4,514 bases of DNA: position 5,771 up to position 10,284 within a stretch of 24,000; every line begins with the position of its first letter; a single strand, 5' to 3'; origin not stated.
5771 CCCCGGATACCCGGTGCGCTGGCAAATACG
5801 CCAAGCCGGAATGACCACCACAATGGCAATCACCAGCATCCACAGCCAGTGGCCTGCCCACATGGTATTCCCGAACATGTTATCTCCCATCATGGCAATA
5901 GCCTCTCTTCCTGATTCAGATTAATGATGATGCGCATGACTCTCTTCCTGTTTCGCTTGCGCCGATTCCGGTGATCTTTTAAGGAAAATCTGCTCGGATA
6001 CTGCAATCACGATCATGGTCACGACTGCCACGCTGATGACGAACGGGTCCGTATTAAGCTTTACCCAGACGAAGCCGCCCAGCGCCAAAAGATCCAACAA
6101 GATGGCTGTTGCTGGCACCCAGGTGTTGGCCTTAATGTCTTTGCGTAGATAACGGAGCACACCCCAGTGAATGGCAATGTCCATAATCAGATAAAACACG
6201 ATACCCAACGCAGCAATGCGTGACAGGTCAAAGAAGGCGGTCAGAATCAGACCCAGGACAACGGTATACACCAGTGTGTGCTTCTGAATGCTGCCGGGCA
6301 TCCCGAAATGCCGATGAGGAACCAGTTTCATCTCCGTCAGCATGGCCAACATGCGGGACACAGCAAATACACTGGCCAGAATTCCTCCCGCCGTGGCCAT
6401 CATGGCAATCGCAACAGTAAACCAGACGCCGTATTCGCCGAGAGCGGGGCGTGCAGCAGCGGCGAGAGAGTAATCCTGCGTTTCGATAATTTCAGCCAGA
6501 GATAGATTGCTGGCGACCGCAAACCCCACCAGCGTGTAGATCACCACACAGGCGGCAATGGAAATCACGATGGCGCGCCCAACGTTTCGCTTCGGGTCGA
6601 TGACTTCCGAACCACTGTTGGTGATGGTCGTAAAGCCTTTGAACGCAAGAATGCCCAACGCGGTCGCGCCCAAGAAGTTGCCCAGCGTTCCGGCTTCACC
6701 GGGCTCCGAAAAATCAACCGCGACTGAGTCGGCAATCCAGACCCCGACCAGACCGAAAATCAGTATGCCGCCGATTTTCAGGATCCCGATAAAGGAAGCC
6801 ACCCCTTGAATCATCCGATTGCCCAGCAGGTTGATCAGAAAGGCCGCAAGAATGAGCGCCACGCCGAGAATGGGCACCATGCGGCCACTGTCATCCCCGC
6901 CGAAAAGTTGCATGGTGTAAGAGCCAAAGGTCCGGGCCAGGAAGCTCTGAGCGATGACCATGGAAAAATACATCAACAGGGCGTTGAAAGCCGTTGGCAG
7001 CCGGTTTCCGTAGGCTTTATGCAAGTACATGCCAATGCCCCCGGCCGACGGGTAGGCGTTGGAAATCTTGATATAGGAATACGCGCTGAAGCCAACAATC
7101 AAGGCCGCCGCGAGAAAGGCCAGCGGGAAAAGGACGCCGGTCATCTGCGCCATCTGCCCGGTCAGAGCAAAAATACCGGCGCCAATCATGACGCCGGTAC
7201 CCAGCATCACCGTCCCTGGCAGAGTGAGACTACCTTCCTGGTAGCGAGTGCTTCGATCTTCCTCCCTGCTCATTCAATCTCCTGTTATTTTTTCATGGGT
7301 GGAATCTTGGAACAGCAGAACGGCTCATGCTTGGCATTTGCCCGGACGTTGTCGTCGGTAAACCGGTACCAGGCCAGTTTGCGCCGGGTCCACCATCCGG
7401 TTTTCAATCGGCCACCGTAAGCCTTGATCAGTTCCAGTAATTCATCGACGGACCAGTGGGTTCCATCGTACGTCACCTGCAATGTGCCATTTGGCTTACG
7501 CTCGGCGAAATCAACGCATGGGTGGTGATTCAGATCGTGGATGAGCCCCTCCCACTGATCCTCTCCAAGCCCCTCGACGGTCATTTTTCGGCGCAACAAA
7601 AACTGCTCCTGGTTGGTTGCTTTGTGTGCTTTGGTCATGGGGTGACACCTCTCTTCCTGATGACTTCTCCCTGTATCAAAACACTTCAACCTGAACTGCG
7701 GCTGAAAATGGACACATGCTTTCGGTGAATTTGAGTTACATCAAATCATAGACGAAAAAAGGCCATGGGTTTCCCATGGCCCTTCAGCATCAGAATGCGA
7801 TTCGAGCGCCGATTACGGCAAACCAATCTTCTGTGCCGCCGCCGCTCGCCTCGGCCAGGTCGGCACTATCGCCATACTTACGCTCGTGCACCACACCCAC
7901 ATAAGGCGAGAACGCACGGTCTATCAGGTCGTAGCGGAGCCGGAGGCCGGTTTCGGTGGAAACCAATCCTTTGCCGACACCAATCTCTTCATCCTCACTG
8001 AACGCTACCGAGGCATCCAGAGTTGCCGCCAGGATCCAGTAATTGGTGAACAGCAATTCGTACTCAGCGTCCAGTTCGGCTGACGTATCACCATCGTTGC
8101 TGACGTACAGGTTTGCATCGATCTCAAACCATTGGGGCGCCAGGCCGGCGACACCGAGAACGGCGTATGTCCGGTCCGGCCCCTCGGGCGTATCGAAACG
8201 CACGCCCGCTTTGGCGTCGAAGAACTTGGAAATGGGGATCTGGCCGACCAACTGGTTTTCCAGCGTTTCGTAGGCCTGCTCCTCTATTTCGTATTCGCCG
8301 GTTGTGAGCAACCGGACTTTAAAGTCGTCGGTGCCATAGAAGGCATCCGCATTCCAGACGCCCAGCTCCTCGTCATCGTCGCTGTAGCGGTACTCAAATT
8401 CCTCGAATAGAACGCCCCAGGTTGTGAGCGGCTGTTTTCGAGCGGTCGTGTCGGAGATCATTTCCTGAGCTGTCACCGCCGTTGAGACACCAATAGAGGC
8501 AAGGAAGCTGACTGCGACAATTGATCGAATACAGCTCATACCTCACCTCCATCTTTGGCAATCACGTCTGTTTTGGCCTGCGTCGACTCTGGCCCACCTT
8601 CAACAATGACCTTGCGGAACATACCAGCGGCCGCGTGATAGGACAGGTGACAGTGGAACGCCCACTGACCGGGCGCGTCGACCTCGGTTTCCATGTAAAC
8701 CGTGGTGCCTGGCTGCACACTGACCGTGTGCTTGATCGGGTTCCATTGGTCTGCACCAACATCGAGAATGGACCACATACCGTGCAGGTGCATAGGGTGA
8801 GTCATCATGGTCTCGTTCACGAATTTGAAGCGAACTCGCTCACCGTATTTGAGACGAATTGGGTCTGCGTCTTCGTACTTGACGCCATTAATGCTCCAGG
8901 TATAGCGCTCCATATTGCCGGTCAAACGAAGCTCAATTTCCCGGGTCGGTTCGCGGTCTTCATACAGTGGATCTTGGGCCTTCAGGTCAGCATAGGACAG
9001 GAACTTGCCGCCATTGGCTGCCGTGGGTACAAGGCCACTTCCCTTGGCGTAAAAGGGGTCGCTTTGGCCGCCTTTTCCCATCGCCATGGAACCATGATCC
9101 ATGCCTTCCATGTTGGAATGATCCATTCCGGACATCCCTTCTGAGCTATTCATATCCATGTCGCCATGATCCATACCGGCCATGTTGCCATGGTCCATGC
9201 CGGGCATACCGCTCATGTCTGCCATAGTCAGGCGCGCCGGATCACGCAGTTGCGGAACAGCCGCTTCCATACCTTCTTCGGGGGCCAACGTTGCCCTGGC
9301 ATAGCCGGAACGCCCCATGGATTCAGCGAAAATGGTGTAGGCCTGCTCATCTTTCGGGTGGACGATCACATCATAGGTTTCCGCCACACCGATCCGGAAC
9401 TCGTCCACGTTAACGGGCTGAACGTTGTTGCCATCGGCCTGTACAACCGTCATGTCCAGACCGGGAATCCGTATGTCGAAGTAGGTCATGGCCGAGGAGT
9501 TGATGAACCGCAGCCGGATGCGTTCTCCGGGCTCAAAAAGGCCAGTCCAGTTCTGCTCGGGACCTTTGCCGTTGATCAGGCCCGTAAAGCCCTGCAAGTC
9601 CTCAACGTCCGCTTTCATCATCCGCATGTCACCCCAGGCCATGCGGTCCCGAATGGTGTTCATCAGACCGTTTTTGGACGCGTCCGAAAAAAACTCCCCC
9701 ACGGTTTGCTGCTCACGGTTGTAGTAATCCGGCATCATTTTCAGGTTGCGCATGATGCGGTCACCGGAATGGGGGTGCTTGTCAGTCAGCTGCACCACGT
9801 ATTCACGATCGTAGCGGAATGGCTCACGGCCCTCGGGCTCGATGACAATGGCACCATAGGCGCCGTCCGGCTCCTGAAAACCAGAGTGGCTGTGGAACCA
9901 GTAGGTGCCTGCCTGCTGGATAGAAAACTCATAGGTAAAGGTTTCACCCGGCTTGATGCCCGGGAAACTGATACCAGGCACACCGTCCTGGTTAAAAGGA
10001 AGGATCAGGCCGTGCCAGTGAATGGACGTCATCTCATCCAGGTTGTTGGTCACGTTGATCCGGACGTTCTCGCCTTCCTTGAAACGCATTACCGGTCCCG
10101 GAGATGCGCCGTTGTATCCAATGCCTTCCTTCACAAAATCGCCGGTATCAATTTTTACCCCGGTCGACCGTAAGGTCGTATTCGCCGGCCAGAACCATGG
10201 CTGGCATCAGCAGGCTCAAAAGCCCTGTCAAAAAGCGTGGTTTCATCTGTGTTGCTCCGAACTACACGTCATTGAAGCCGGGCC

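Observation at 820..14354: Five PhoP-type direct-repeat boxes, each intergenic and each facing an operon: a candidate regulon for the PhoPQ-like system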

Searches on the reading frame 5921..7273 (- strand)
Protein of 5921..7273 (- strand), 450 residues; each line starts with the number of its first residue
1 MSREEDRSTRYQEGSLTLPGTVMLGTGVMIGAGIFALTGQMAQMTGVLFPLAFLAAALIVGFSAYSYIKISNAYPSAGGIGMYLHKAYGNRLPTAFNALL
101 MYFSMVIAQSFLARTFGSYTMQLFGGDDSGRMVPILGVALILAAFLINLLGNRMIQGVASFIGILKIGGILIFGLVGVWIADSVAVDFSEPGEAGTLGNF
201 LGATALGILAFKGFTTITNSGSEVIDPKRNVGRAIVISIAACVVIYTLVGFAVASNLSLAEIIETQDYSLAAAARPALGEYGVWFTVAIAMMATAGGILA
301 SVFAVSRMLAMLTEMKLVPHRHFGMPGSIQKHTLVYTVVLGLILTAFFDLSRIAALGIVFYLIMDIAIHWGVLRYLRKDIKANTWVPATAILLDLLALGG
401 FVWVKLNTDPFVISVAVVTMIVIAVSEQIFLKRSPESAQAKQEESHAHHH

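Call 14: search_protein_families(library=pfam, proteins=[window:5921-7273:-], max_evalue=0.01)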
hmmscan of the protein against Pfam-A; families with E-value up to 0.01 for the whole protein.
window:5921-7273:- (450 aa): 2 families
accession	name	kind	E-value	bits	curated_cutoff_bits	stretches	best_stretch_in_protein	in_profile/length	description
PF13520.12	AA_permease_2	-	1.1e-28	100.7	27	1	17-416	2-416/427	Amino acid permease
PF00324.27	AA_permease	-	1.8e-16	60.4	24.6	1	21-371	2-367/470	Amino acid permease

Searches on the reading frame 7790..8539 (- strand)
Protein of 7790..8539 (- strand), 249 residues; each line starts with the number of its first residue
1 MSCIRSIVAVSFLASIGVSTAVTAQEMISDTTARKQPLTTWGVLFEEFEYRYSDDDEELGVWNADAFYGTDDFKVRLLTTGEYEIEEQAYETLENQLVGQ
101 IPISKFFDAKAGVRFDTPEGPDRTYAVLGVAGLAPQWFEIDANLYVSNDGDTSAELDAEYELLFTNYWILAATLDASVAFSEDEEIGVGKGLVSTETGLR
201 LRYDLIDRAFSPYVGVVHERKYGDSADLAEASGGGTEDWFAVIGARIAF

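Call 14: search_protein_families(library=pfam, proteins=[window:7790-8539:-], max_evalue=0.01)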
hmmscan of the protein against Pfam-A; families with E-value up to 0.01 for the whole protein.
window:7790-8539:- (249 aa): 1 family
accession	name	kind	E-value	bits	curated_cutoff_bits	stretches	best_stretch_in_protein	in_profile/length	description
PF05275.17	CopB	-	6.1e-68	228.9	27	1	40-249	2-208/208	Copper resistance protein B precursor (CopB)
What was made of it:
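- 7790..8539 (-): copB outer-membrane copper-resistance protein. It is followed by a hairpin plus T-run at 7755-7781 on the minus strand. Call 14.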

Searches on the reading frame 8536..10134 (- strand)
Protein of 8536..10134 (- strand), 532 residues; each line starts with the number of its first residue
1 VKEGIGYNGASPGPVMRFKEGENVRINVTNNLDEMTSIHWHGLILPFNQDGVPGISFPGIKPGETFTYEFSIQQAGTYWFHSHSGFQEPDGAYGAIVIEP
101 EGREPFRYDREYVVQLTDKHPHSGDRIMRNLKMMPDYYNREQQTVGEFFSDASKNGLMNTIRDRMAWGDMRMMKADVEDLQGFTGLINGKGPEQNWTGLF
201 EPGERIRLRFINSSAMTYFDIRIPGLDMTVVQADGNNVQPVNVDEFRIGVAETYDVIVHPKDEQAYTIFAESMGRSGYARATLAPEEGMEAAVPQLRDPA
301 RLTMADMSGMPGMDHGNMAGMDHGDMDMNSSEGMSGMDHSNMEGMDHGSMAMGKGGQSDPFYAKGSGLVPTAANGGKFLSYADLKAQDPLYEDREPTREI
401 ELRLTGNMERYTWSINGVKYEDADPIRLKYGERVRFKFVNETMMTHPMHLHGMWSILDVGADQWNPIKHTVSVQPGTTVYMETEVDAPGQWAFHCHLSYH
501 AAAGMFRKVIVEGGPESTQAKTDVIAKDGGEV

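Call 14: search_protein_families(library=pfam, proteins=[window:8536-10134:-], max_evalue=0.01)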
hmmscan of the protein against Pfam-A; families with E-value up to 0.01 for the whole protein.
window:8536-10134:- (532 aa): 6 families
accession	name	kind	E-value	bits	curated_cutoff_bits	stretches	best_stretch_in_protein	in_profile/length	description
PF07732.21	Cu-oxidase_3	-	3.1e-46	156.7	21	2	2-101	15-117/119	Multicopper oxidase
PF07731.20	Cu-oxidase_2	-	1.5e-35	122.3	20.4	1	394-512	2-134/137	Multicopper oxidase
PF00394.28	Cu-oxidase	-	7.8e-29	101.3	21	1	182-281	36-150/157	Multicopper oxidase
PF23509.1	MSMEG_3727_PQQ-assoc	-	5.1e-05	23.2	27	1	41-110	81-146/152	MSMEG_3727, PQQ-associated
PF00127.26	Copper-bind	-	0.00028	21.7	21.2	1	419-512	13-99/99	Copper binding proteins, plastocyanin/azurin family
PF13473.12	Cupredoxin_1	-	0.00074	19.9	27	0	426-504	37-100/104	Cupredoxin-like domain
